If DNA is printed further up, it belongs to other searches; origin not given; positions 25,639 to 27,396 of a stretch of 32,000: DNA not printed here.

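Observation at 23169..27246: AT-rich two-gene module (nuclease-like protein plus Ski2-like DEAH helicase) between a type I R-M operon and a prophage: a Hachiman-like defence candidate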

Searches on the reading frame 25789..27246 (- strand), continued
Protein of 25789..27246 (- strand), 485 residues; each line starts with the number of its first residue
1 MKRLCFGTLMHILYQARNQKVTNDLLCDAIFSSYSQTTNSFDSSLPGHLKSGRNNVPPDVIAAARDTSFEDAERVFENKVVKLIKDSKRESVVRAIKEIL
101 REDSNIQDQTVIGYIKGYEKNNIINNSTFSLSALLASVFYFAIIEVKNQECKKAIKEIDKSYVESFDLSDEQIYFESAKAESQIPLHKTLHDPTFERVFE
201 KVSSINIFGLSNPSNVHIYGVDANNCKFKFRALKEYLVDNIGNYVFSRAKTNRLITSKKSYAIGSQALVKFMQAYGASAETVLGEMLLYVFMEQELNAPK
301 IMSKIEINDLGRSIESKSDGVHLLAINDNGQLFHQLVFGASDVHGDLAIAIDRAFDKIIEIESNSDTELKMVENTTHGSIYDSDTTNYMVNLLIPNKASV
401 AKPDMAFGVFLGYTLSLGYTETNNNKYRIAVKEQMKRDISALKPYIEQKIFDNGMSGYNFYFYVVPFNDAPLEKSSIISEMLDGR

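Call 39: predict_structure(alignment_id=A2)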
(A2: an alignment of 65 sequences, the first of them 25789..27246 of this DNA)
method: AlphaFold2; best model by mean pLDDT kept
length: 485 residues; sequences in the alignment: 65
mean_pLDDT: 86.3   pTM: 0.61
mean pLDDT of the five models: 86.3, 86.3, 84.9, 80.5, 80.3
residues with pLDDT >= 90: 270; 70-90: 158; 50-70: 51; < 50: 6
segments of 3 or more residues with pLDDT < 50: 178-182
pLDDT, mean of each block of 10 residues (from residue 1): 95 93 94 91 91 94 92 88 90 97 94 87 89 95 95 92 92 68 54 87 87 87 94 90 78 82 84 88 92 81 75 74 69 79 95 96 86 69 69 59 83 95 95 96 92 90 96 93 69
secondary structure, 60 per line:
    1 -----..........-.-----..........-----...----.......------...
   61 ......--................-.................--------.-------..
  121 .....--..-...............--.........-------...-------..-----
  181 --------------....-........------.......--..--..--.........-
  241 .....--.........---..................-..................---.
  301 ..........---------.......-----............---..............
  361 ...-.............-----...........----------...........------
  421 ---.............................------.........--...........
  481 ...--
elements in order: H6-15 H23-32 H45-51 H58-66 H69-83 H86-102 H120-125 H131-145 H148-156 H195-198 E200-207 E214-220 H231-239 H241-245 H248-256 H260-277 H279-296 E300-303 H304-310 E320-326 E332-343 H347-363 H365-377 H383-393 E404-414 H424-452 E459-467 H470-483

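Call 58: fold_search(model_id=the predicted structure, library=pdb)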
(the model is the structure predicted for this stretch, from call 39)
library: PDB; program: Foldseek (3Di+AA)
matches with E <= 10: 131; with E <= 0.001: 0
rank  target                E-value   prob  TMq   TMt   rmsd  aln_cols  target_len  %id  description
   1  8vxy_A                2.6e-03  1.00  0.32  0.57   7.2       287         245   11  Structure of HamA(E138A,K140A)B-plasmid DNA complex from the Escherichia coli Hachiman defense system (released 2024-03-13)
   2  8zue_A                4.3e-03  1.00  0.38  0.35  15.6       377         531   13  cryo-electron microscopy (cryo-EM) structure of the Hachiman defense system from Escherichia coli (released 2025-03-26)
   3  8vx9_A                6.2e-03  1.00  0.31  0.52   7.4       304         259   10  Structure of HamAB apo complex from the Escherichia coli Hachiman defense system (released 2024-03-13)
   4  6g2d_C                3.8e-01  0.02  0.10  0.04  25.9       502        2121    9  Citrate-induced acetyl-CoA carboxylase (ACC-Cit) filament at 5.4 A resolution (released 2018-06-13)
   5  2ius_D                8.0e-01  0.05  0.07  0.09  13.2       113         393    7  E. coli FtsK motor domain (released 2006-08-29)
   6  7udc_A                9.4e-01  0.01  0.08  0.08  23.6       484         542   10  cryo-EM structures of a synaptobrevin-Munc18-1-syntaxin-1 complex class1 (released 2022-04-06)
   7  5mal_A                9.8e-01  0.06  0.08  0.15  17.1       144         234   12  Crystal structure of extracelular lipase from Streptomyces rimosus at 1.7A resolution (released 2017-06-14)
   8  7t3c_E                1.0e+00  0.11  0.08  0.12  16.1       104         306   19  GATOR1-RAG-RAGULATOR - Dual Complex (released 2022-04-06)
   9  6bzf_A                1.5e+00  0.04  0.08  0.15  15.8       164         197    8  Structure of S. cerevisiae Zip2:Spo16 complex, C2 form (released 2018-02-14)
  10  6o0j_B                1.8e+00  0.03  0.08  0.08  16.7       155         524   14  M.tb MenD with ThDP and Inhibitor bound (released 2020-02-19)
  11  5ck5_D                2.0e+00  0.03  0.08  0.14  16.0       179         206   11  Signal recognition particle receptor SRb-GDP-Mg from Chaetomium thermophilum (released 2015-09-09)
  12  9dl5_B                2.1e+00  0.01  0.09  0.06  29.6       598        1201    8  Structure of proline utilization A complexed with 5-chloro-1-indanone (released 2024-11-27)
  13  4f0q_D                2.2e+00  0.12  0.16  0.17   9.3       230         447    7  MspJI Restriction Endonuclease - P21 Form (released 2012-08-08)
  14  6guo_C                2.2e+00  0.03  0.07  0.10  14.0       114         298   10  Siderophore hydrolase EstA from Aspergillus nidulans (released 2018-08-15)
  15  3ijd_A                2.2e+00  0.01  0.08  0.10  17.9       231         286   12  Uncharacterized protein Cthe_2304 from Clostridium thermocellum binds two copies of 5-methyl-5,6,7,8-tetrahydrofolic a (released 2009-09-01)
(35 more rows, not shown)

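Call 64: search_protein_families(library=pfam, proteins=[L003:2099-3622:+, L003:3597-4907:+, L003:5232-8495:+, L003:8955-9944:+, L002:4747-6279:+, L002:6269-7354:+, L002:7366-9918:+, L007:6381-8306:+, L007:8318-9547:+, L007:4951-6384:+], max_evalue=0.00001)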
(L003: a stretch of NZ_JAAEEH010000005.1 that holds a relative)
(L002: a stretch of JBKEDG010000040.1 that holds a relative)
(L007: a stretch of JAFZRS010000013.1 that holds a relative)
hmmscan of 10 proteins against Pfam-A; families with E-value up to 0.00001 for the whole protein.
L003:2099-3622:+ (507 aa): 2 families
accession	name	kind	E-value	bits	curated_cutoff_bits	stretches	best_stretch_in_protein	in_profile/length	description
PF02384.22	N6_Mtase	-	1.2e-115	386.5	20.4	1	147-467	2-311/311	N-6 DNA Methylase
PF12161.14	HsdM_N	-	2.1e-27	96.9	24.5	1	11-137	2-135/135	HsdM N-terminal domain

L003:3597-4907:+ (436 aa): 1 family
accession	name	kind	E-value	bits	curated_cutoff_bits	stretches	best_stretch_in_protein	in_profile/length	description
PF01420.25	Methylase_S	-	1.7e-19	71.1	22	2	235-402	1-159/168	Type I restriction modification DNA specificity domain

L003:5232-8495:+ (1087 aa): 5 families
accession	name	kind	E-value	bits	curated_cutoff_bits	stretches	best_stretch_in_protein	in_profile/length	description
PF11867.13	T1RH-like_C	-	5.8e-115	384.6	26.8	1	737-1064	2-327/329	Type I restriction enzyme HindI endonuclease subunit-like, C-terminal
PF18766.7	SWI2_SNF2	-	8.6e-78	261.4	26.7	1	289-552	1-220/221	SWI2/SNF2 ATPase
PF04313.20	HSDR_N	-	4.9e-50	170.6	25.1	1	11-216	2-197/198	Type I restriction enzyme R protein N terminus (HSDR_N)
PF22679.2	T1R_D3-like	-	2.1e-21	77.4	27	1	654-720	88-156/158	Type I restriction enzyme subunit R domain 3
PF04851.21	ResIII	-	4.7e-21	75.8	22.5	1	288-485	6-163/164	Type III restriction enzyme, res subunit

L003:8955-9944:+ (329 aa): 0 families

L002:4747-6279:+ (510 aa): 2 families
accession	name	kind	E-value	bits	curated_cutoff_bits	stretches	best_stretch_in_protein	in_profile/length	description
PF07669.17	Eco57I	-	2e-23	83.8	25.3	1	85-207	49-171/171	Eco57I restriction-modification methylase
PF02384.22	N6_Mtase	-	4.9e-13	49.5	20.4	1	103-225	121-235/311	N-6 DNA Methylase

L002:6269-7354:+ (361 aa): 1 family
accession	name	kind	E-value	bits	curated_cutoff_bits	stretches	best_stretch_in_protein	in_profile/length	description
PF00145.23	DNA_methylase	-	8.6e-77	259.1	22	1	4-358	2-323/324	C-5 cytosine-specific DNA methylase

L002:7366-9918:+ (850 aa): 3 families
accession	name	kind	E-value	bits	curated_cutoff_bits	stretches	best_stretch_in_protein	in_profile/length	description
PF22008.2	BpuSI_TRD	-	8.7e-163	539.8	27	1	600-840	1-241/241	Restriction endonuclease BpuSI, specificity domain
PF15516.12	BpuSI_N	-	5.1e-105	348.4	25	1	3-154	1-152/152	BpuSI N-terminal domain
PF07669.17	Eco57I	-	5e-06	27.1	25.3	0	370-488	53-171/171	Eco57I restriction-modification methylase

L007:6381-8306:+ (641 aa): 1 family
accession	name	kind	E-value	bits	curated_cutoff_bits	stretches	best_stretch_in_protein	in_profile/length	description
PF07728.20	AAA_5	-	4.9e-10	40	22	1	230-388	1-138/139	AAA domain (dynein-related subfamily)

L007:8318-9547:+ (409 aa): 1 family
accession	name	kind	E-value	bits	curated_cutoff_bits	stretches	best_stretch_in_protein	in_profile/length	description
PF09563.16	RE_LlaJI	-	3.9e-36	125.5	23.6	1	29-337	14-338/365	LlaJI restriction endonuclease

L007:4951-6384:+ (477 aa): 1 family
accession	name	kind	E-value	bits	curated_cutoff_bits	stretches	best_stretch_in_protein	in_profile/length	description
PF00145.23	DNA_methylase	-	3.5e-68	230.9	22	1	105-472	1-324/324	C-5 cytosine-specific DNA methylase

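Call 67: search_protein_families(library=ncbifam, proteins=[window:25789-27246:-], max_evalue=0.01)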
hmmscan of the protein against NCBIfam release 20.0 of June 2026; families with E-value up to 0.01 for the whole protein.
window:25789-27246:- (485 aa): 1 family
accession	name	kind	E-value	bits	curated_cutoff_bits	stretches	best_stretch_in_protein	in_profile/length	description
NF050017.1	TransRegFevR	equivalog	0.0052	17.1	180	0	64-134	30-99/109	transcriptional regulator FevR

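Call 74: find_encoding_contigs(protein=window:25789-27246:-, flank=10000, max_places=6)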
Protein window:25789-27246:- (485 aa): no gene with exactly this product is on record in the collection.

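Call 75: find_encoding_contigs(protein=P0001, flank=10000, max_places=6)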
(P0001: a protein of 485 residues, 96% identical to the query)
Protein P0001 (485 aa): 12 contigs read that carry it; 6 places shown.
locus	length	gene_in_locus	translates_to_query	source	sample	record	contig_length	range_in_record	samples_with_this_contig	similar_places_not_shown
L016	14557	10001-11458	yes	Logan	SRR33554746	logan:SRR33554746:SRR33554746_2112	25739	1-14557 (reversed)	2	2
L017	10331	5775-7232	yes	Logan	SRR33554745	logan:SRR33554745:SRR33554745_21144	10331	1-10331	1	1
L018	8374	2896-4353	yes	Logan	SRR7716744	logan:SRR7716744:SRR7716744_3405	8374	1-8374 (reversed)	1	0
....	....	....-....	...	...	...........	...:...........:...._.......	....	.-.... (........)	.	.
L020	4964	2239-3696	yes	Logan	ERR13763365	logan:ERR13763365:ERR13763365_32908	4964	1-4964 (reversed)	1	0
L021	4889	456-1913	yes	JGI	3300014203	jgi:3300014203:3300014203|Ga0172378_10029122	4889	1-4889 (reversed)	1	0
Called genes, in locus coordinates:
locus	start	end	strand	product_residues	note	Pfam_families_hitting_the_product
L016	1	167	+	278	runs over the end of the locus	PF00696:AA_kinase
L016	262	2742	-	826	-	PF00912:Transgly, PF00905:Transpeptidase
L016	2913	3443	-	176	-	-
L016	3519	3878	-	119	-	-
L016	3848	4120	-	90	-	-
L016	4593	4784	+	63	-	PF12728:HTH_17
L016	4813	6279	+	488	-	PF07669:Eco57I, PF02384:N6_Mtase, PF22837:M_Eco57I_C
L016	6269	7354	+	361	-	PF00145:DNA_methylase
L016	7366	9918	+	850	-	PF15516:BpuSI_N, PF07669:Eco57I (faint), PF22008:BpuSI_TRD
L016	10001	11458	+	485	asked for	PF08878:HamA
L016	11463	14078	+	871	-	PF00270:DEAD, PF04851:ResIII (weak), PF00271:Helicase_C (faint)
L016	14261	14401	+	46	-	-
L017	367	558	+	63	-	PF12728:HTH_17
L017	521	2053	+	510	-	PF02384:N6_Mtase, PF07669:Eco57I, PF22837:M_Eco57I_C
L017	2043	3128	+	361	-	PF00145:DNA_methylase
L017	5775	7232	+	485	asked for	PF08878:HamA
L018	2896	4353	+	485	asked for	PF08878:HamA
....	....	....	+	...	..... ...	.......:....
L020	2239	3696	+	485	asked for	PF08878:HamA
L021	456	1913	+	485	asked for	PF08878:HamA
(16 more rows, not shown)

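Call 76: find_encoding_contigs(protein=P0005, flank=10000, max_places=6)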
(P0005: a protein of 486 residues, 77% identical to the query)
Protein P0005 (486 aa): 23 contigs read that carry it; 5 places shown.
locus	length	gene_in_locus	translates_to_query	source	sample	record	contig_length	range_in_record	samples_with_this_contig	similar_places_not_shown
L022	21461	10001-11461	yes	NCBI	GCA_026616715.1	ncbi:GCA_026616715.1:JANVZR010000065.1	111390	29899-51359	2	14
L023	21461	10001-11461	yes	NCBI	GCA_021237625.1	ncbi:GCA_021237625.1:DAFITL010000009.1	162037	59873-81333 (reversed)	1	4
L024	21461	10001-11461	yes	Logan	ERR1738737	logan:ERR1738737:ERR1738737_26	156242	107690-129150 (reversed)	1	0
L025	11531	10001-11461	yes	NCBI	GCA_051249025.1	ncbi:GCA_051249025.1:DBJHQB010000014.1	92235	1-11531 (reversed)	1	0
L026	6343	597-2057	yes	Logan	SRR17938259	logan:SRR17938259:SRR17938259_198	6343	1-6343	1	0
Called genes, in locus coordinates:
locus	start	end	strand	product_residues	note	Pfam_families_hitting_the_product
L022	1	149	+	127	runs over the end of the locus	PF02566:OsmC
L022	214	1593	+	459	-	PF01938:TRAM, PF05958:tRNA_U5-meth_tr, PF09445:Methyltransf_15 (weak), PF13649:Methyltransf_25 (weak), PF13847:Methyltransf_31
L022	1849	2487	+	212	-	PF01381:HTH_3 (weak), PF15943:YdaS_toxin (weak)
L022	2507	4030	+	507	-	PF12161:HsdM_N, PF02384:N6_Mtase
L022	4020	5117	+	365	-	PF01420:Methylase_S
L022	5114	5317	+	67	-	-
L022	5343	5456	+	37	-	-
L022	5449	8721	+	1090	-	PF04313:HSDR_N, PF04851:ResIII, PF18766:SWI2_SNF2, PF22679:T1R_D3-like, PF11867:T1RH-like_C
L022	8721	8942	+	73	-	PF02229:PC4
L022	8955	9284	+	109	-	-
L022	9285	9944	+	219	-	PF18755:RAMA (faint)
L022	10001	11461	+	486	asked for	PF08878:HamA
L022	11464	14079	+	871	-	PF00270:DEAD, PF04851:ResIII (weak), PF00271:Helicase_C (faint)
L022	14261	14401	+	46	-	-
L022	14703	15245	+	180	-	-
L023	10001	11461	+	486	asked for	PF08878:HamA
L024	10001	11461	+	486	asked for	PF08878:HamA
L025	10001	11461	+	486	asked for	PF08878:HamA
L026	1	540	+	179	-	?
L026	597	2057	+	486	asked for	PF08878:HamA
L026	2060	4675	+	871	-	PF00270:DEAD, PF04851:ResIII (weak), PF00271:Helicase_C (faint)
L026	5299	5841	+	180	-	-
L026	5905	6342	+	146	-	?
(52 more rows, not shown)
